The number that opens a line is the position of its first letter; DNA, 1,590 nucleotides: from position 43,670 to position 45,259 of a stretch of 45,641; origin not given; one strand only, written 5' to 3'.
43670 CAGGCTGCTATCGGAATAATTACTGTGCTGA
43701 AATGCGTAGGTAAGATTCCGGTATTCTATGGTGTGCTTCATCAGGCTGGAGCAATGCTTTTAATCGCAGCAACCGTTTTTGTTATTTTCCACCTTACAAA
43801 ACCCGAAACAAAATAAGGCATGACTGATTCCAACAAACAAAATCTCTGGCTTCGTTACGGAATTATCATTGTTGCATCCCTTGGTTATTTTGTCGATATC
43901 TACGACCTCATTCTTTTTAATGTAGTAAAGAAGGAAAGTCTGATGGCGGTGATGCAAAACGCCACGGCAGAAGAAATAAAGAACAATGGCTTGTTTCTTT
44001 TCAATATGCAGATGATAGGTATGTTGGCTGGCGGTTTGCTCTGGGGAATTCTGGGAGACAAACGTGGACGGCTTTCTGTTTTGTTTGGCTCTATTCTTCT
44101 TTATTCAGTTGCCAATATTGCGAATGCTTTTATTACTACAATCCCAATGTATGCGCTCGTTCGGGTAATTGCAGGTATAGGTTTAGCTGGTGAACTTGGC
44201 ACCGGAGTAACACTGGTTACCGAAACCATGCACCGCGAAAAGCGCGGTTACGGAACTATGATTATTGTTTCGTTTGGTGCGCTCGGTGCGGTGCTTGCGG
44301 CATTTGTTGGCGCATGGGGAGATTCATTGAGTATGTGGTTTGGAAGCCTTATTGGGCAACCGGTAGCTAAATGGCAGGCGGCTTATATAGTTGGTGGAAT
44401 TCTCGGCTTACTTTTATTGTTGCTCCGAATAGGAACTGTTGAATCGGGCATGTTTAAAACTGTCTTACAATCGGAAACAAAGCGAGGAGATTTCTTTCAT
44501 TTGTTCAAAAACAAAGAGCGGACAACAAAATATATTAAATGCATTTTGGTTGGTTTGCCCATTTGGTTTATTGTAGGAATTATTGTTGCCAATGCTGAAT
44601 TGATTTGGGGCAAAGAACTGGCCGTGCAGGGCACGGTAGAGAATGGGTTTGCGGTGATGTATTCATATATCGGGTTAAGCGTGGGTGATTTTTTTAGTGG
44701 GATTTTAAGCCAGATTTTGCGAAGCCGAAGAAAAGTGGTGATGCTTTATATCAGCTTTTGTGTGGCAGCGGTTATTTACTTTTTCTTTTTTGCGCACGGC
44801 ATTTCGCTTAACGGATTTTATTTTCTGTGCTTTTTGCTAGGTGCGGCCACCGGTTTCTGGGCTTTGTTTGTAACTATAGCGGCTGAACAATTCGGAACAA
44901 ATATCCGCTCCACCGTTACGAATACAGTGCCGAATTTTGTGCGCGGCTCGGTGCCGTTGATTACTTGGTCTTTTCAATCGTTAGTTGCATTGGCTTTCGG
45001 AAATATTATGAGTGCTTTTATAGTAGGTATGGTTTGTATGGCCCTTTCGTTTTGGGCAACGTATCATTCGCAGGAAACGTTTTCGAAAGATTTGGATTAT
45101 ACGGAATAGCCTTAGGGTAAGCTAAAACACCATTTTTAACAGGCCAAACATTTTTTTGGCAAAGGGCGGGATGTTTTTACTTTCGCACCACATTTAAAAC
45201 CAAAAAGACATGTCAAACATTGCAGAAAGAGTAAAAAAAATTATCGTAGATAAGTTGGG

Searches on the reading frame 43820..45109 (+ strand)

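Call 38: search_protein_families(library=pfam, proteins=[window:43820-45109:+], max_evalue=0.0001)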
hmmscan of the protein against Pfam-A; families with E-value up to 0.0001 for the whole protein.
window:43820-45109:+ (429 aa): 2 families
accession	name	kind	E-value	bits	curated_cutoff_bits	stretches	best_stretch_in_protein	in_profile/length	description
PF07690.21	MFS_1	-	2.5e-26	92.9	33.4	1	21-367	3-332/347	Major Facilitator Superfamily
PF00083.30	Sugar_tr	-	1.1e-12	48.1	22.3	1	16-212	2-197/452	Sugar (and other) transporter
